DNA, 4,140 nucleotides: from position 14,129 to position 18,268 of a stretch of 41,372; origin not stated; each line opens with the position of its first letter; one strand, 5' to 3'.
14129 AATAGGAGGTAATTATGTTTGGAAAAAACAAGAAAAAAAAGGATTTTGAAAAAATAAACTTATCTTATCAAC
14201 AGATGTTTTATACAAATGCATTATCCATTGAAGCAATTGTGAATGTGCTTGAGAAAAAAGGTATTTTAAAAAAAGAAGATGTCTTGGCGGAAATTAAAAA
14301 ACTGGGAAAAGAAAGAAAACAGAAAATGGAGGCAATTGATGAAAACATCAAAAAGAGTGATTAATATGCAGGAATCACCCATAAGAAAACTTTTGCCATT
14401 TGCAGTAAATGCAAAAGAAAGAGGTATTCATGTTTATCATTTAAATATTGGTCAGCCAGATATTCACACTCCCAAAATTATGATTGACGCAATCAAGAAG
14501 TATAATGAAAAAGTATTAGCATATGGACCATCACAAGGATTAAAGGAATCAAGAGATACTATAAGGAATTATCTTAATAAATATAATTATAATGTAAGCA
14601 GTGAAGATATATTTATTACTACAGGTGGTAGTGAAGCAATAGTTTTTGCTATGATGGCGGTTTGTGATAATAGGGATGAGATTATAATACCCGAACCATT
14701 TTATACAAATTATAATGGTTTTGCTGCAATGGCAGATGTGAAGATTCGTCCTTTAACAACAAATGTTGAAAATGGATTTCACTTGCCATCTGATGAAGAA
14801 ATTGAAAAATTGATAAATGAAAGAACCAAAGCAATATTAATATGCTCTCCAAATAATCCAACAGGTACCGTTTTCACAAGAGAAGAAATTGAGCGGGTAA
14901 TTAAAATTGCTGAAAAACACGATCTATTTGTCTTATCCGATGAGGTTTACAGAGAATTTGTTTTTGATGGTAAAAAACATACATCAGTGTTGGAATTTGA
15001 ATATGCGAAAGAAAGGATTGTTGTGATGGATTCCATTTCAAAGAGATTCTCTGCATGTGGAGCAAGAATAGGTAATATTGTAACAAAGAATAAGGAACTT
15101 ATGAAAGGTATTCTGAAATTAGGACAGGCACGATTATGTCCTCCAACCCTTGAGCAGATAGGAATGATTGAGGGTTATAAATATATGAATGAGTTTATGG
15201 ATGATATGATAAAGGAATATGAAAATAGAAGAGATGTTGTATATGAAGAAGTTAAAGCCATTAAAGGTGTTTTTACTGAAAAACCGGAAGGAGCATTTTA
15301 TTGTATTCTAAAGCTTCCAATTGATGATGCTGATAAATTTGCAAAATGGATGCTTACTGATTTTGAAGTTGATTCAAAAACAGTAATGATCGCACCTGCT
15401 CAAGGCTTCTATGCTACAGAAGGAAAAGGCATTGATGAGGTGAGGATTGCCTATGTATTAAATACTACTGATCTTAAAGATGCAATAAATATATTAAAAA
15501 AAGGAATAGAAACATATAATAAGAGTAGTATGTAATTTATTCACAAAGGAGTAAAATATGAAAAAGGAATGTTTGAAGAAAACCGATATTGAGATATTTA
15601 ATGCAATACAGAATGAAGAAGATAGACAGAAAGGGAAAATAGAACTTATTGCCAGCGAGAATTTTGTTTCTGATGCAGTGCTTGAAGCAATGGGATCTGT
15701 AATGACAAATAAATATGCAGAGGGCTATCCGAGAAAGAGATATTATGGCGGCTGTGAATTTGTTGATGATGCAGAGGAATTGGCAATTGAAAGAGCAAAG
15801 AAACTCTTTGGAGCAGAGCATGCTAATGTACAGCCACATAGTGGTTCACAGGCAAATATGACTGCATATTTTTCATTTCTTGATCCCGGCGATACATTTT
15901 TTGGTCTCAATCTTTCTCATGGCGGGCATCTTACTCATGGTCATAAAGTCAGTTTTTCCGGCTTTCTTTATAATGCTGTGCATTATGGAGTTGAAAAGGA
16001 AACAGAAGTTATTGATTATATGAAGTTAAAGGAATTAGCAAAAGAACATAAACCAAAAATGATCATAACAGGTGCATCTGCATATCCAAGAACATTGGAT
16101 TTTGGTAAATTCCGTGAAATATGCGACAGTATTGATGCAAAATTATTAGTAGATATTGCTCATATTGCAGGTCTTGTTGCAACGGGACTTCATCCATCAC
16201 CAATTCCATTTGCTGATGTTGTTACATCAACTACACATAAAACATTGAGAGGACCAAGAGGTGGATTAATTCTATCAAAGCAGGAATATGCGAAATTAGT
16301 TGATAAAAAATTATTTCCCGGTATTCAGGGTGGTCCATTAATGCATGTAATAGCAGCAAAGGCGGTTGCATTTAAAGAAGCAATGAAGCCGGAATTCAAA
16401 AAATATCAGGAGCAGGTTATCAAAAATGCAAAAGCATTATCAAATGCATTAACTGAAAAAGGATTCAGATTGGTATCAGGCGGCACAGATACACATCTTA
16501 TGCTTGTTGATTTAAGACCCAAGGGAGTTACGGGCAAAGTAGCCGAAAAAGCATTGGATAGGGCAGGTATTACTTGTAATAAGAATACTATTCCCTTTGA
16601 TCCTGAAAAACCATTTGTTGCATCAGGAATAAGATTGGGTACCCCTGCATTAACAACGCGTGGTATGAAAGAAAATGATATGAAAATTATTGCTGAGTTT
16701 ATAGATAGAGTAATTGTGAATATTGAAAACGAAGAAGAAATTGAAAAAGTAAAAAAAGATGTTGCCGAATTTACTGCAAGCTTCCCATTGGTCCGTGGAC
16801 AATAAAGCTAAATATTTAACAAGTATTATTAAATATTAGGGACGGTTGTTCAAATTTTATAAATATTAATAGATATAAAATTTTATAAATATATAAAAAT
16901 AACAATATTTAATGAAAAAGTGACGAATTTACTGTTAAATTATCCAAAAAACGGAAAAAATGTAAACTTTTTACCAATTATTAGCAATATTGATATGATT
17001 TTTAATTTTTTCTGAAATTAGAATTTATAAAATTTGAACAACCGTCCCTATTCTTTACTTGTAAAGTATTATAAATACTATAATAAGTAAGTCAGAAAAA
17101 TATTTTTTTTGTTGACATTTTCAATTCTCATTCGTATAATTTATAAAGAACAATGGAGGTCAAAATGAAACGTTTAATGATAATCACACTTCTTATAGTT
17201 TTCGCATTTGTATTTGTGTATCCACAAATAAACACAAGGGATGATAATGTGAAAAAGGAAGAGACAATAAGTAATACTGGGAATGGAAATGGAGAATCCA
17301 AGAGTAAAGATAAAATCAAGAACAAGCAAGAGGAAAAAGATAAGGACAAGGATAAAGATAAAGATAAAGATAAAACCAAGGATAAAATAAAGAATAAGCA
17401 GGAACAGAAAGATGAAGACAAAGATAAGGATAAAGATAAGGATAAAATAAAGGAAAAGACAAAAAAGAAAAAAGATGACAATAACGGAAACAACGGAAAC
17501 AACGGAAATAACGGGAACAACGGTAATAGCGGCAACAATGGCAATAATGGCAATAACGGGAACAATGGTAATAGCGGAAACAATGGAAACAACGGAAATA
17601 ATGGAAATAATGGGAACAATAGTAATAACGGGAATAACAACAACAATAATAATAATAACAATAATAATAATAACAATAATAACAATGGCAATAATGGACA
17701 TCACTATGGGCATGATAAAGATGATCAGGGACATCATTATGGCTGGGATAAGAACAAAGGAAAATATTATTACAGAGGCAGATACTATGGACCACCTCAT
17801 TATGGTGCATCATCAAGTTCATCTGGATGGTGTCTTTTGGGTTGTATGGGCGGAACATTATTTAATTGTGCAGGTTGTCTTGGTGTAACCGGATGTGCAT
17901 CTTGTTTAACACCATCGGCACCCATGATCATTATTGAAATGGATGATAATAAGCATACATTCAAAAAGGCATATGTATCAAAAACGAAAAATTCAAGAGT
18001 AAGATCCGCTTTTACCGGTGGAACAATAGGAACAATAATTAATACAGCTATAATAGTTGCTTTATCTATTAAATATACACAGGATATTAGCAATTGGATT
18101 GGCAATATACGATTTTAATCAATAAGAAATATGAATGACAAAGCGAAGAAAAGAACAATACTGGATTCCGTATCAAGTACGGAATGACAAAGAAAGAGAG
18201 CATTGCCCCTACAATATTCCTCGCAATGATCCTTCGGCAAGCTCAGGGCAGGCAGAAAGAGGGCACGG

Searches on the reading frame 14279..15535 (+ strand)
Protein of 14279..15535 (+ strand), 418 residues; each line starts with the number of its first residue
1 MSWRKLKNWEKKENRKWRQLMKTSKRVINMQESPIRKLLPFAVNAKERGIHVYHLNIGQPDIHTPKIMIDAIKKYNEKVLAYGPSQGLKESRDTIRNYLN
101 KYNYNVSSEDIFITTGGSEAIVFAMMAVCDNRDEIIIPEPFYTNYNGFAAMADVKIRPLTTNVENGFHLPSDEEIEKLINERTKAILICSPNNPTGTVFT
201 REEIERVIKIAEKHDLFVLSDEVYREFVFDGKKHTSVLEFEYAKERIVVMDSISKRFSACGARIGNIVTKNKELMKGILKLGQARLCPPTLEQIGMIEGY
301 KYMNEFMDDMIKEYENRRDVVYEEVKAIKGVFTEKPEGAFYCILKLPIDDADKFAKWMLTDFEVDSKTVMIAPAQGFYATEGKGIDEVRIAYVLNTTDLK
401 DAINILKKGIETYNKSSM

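Call 8: search_protein_families(library=pfam, proteins=[window:14279-15535:+], max_evalue=0.01)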
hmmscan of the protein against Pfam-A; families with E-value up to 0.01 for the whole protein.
window:14279-15535:+ (418 aa): 5 families
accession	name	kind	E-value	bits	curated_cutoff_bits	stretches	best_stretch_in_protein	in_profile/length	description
PF00155.27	Aminotran_1_2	-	4.9e-52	177.7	19.7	1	52-364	3-328/361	Aminotransferase class I and II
PF01041.23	DegT_DnrJ_EryC1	-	3.1e-08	33.7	19.8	1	114-221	45-145/360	DegT/DnrJ/EryC1/StrS aminotransferase family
PF00266.25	Aminotran_5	-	8.6e-08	32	21.5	1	87-222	44-176/371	Aminotransferase class-V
PF01053.26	Cys_Met_Meta_PP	-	6.9e-07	28.6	27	1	109-224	68-176/381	Cys/Met metabolism PLP-dependent enzyme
PF01212.27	Beta_elim_lyase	-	0.00011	22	27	1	111-221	50-168/288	Beta-eliminating lyase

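Call 27: find_encoding_contigs(protein=window:14279-15535:+, flank=10000, max_places=10)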
Protein window:14279-15535:+ (418 aa): no gene with exactly this product is on record in the collection.

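Call 29: find_homologous_proteins(query=window:14279-15535:+, max_evalue=1e-30)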
Query window:14279-15535:+ (418 aa): 8000 proteins with E <= 1e-30 among 8000 candidates; the best 120 are listed.
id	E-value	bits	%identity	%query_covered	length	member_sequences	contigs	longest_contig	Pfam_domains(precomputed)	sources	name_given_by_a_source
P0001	3.6e-264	894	100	95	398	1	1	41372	PF00155.28,PF00266.26,PF01053.27,PF01041.24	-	-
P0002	6.9e-256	866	97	94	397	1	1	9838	PF00155.28,PF00266.26,PF01053.27,PF01041.24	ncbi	-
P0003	1.1e-250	849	94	94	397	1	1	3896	PF00155.28,PF00266.26,PF01053.27,PF01041.24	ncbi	-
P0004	3.0e-245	831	91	94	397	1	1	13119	PF00155.28,PF00266.26,PF01053.27,PF01041.24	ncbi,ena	-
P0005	4.7e-215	732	80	94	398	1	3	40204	PF00155.28,PF01053.27,PF01041.24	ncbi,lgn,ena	-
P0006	4.4e-203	692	97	76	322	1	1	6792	PF00155.28,PF00266.26,PF01053.27,PF01041.24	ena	-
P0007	3.4e-201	686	74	94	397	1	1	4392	PF00155.28,PF00266.26,PF01053.27,PF01041.24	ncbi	-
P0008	6.3e-201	685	74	94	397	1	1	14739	PF00155.28,PF00266.26,PF01053.27,PF01041.24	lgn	-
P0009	6.4e-201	685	74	94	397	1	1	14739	PF00155.28,PF00266.26,PF01053.27,PF01041.24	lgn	-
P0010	1.1e-200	685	74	94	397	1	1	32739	PF00155.28,PF00266.26,PF01053.27,PF01041.24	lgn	-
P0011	1.7e-200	684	73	95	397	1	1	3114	PF00155.28,PF00266.26,PF01053.27,PF01041.24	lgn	-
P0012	3.8e-200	683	72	95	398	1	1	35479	PF00155.28,PF12897.14,PF01053.27,PF01041.24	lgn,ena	-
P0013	2.9e-199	680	74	94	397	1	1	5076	PF00155.28,PF00266.26,PF01053.27,PF01041.24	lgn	-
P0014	6.8e-199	679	73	94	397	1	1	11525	PF00155.28,PF00266.26,PF01053.27,PF01041.24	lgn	-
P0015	5.3e-196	669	71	95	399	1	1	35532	PF00155.28,PF00266.26,PF01053.27,PF01041.24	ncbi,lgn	ncbi:MAG: pyridoxal phosphate-dependent aminotransferase [bacterium]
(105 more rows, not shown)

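Call 30: find_encoding_contigs(protein=P0002, flank=10000, max_places=5)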
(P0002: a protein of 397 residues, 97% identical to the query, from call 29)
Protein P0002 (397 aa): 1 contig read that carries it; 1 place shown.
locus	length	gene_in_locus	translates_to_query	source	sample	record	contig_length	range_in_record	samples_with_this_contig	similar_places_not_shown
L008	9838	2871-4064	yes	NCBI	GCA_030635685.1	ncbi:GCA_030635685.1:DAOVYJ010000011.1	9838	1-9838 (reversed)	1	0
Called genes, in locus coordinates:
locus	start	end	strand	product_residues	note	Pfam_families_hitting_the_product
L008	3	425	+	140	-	?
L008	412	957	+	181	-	PF01966:HD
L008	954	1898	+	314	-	PF00389:2-Hacid_dh, PF02826:2-Hacid_dh_C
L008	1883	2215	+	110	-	PF10043:DUF2279 (faint)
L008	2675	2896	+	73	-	-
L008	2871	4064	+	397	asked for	PF00155:Aminotran_1_2, PF00266:Aminotran_5 (weak), PF01041:DegT_DnrJ_EryC1 (weak), PF01053:Cys_Met_Meta_PP (weak)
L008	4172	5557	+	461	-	-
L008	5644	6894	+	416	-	PF00464:SHMT, PF00155:Aminotran_1_2, PF01212:Beta_elim_lyase (weak)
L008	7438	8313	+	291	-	-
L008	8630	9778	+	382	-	PF04851:ResIII, PF17757:UvrB_inter, PF27431:UvrB_3rd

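Call 31: find_encoding_contigs(protein=P0004, flank=10000, max_places=5)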
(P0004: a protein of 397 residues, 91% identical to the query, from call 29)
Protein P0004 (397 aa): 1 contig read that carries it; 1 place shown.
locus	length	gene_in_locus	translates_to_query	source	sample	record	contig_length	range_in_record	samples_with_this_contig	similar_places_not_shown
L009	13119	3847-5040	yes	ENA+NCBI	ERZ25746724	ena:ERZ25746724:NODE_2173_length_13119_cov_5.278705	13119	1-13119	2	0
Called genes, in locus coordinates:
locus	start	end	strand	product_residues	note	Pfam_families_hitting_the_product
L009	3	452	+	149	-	?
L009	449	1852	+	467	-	PF01694:Rhomboid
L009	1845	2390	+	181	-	PF01966:HD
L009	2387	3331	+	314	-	PF00389:2-Hacid_dh, PF02826:2-Hacid_dh_C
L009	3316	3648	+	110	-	-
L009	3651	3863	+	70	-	-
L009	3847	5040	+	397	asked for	PF00155:Aminotran_1_2, PF00266:Aminotran_5 (weak), PF01041:DegT_DnrJ_EryC1 (weak), PF01053:Cys_Met_Meta_PP (weak)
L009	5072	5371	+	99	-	-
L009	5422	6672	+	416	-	PF00464:SHMT, PF00155:Aminotran_1_2 (weak), PF01212:Beta_elim_lyase (weak)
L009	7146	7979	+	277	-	-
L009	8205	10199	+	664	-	PF00270:DEAD (faint), PF04851:ResIII, PF17757:UvrB_inter, PF27431:UvrB_3rd, PF00271:Helicase_C, PF12344:UvrB, PF02151:UVR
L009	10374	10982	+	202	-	-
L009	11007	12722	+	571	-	PF00501:AMP-binding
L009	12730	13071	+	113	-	-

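Call 32: find_encoding_contigs(protein=P0005, flank=10000, max_places=5)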
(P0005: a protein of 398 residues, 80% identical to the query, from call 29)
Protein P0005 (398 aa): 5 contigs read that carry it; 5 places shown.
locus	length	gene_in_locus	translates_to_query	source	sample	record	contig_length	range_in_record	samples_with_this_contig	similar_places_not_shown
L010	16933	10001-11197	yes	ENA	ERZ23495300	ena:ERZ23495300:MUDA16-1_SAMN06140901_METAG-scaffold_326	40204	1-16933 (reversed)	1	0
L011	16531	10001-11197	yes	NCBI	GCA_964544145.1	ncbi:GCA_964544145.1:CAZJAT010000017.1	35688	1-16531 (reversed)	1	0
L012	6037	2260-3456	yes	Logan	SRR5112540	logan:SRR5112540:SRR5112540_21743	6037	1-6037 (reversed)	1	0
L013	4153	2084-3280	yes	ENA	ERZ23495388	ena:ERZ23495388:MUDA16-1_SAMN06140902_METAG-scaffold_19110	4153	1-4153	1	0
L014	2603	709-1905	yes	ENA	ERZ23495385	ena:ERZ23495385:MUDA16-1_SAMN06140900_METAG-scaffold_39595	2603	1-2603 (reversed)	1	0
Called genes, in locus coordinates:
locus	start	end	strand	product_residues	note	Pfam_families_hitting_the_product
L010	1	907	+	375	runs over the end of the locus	PF00999:Na_H_Exchanger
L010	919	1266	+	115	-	-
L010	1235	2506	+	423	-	-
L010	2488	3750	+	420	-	PF00275:EPSP_synthase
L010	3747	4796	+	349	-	PF04551:GcpE, PF26540:GcpE_C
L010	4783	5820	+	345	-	PF00557:Peptidase_M24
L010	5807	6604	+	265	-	PF07719:TPR_2 (faint), PF13181:TPR_8 (faint), PF00515:TPR_1 (faint), PF13431:TPR_17 (faint), PF14559:TPR_19 (faint), PF13414:TPR_11 (weak)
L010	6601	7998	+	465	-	PF01694:Rhomboid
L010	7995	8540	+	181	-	PF01966:HD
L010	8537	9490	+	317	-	PF00389:2-Hacid_dh, PF07991:KARI_N (faint), PF02826:2-Hacid_dh_C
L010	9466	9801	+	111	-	-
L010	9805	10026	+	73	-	-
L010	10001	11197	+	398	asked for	PF00155:Aminotran_1_2, PF01041:DegT_DnrJ_EryC1 (weak), PF01053:Cys_Met_Meta_PP (weak)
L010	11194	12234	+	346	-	PF21088:MS_channel_1st (weak), PF00924:MS_channel_2nd, PF21082:MS_channel_3rd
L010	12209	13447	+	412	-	PF00464:SHMT, PF00155:Aminotran_1_2, PF01212:Beta_elim_lyase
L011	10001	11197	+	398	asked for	PF00155:Aminotran_1_2, PF01041:DegT_DnrJ_EryC1 (weak), PF01053:Cys_Met_Meta_PP (weak)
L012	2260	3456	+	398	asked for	PF00155:Aminotran_1_2, PF01041:DegT_DnrJ_EryC1 (weak), PF01053:Cys_Met_Meta_PP (weak)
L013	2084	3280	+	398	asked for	PF00155:Aminotran_1_2, PF01041:DegT_DnrJ_EryC1 (weak), PF01053:Cys_Met_Meta_PP (weak)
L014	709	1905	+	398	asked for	PF00155:Aminotran_1_2, PF01041:DegT_DnrJ_EryC1 (weak), PF01053:Cys_Met_Meta_PP (weak)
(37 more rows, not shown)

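Call 59: search_protein_families(library=pfam, proteins=[L008:4172-5557:+], max_evalue=0.001)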
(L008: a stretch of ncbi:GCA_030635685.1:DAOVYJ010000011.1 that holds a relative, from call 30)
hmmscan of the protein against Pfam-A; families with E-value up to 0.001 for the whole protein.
L008:4172-5557:+ (461 aa): 6 families
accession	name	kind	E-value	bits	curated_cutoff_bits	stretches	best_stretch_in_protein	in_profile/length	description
PF13749.12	HATPase_c_4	-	1.1e-25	89.9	26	1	293-379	1-89/89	Putative ATP-dependent DNA helicase recG C-terminal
PF04326.19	SLFN_AlbA_2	-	1.4e-25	90.5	25.3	1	12-130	1-117/118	Schlafen, AlbA_2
PF13412.12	HTH_24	-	2.2e-09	37.2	21.9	1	402-446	3-47/48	Winged helix-turn-helix DNA-binding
PF08279.18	HTH_11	-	1.1e-07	32.1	25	1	405-456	3-54/55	HTH domain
PF12802.13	MarR_2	-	0.00022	21.8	27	1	411-451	14-55/61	MarR family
PF01022.26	HTH_5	-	0.00084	19.6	22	0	402-446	2-45/47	Bacterial regulatory protein, arsR family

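Call 62: find_encoding_contigs(protein=P0003, flank=10000, max_places=4)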
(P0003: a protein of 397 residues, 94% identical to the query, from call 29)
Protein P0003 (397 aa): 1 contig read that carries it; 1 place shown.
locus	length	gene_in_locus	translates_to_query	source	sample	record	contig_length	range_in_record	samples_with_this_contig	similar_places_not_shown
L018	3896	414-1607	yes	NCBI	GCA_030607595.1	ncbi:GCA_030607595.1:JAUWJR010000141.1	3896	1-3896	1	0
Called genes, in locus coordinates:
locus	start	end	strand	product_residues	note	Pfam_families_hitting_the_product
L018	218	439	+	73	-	-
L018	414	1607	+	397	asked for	PF00155:Aminotran_1_2, PF00266:Aminotran_5 (weak), PF01041:DegT_DnrJ_EryC1 (weak), PF01053:Cys_Met_Meta_PP (weak)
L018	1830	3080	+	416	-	PF00464:SHMT, PF00155:Aminotran_1_2 (weak), PF01212:Beta_elim_lyase (weak)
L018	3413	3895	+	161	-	?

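Call 63: find_encoding_contigs(protein=P0006, flank=10000, max_places=4)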
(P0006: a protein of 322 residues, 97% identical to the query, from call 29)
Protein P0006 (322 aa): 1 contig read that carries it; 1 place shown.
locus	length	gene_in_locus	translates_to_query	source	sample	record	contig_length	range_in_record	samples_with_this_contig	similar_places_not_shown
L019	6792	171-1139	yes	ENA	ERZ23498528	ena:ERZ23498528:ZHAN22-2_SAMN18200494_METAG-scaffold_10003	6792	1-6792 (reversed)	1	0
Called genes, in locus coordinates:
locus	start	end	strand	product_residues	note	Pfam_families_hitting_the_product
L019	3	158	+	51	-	?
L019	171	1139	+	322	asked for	PF00155:Aminotran_1_2, PF00266:Aminotran_5 (weak), PF01041:DegT_DnrJ_EryC1, PF01053:Cys_Met_Meta_PP (weak)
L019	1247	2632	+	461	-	-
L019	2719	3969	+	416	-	PF00464:SHMT, PF00155:Aminotran_1_2, PF01212:Beta_elim_lyase (weak)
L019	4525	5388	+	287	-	-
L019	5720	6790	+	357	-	?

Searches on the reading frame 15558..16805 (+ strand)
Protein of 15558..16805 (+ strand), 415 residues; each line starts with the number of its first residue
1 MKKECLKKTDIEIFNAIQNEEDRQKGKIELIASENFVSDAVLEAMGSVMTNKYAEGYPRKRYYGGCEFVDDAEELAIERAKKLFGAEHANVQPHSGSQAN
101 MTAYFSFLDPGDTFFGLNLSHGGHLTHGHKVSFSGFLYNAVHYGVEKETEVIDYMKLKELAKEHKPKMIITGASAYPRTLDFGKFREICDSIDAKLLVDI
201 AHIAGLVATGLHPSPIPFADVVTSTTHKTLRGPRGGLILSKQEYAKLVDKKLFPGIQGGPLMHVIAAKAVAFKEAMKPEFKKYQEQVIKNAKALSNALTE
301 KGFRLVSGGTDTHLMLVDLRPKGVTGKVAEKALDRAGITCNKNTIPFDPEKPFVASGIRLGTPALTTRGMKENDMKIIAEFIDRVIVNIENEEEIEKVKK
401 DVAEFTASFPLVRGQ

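Call 8: search_protein_families(library=pfam, proteins=[window:15558-16805:+], max_evalue=0.01)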
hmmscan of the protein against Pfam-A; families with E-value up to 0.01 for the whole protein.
window:15558-16805:+ (415 aa): 3 families
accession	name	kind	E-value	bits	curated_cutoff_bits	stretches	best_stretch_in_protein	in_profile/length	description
PF00464.25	SHMT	-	1.1e-174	581.2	27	1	6-382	1-399/399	Serine hydroxymethyltransferase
PF00155.27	Aminotran_1_2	-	4.6e-08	33.1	19.7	1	70-346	45-336/361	Aminotransferase class I and II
PF01212.27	Beta_elim_lyase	-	4.2e-06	26.7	27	1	78-339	39-271/288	Beta-eliminating lyase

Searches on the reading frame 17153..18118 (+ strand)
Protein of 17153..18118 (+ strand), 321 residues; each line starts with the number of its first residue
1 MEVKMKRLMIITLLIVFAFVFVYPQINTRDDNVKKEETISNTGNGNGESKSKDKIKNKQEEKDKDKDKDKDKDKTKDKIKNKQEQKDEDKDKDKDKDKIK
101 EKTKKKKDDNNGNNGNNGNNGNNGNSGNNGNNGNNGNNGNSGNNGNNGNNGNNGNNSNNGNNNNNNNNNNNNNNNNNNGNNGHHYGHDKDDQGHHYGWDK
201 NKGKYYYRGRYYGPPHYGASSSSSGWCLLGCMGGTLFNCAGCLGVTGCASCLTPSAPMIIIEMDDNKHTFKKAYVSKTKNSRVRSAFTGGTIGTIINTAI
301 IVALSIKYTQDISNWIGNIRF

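Call 8: search_protein_families(library=pfam, proteins=[window:17153-18118:+], max_evalue=0.01)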
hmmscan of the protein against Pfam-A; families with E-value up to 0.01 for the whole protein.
window:17153-18118:+ (321 aa): 1 family
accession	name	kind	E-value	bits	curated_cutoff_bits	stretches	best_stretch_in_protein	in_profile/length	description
PF01391.23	Collagen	-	2.9e-08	33.8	27.2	1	111-161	3-53/60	Collagen triple helix repeat (20 copies)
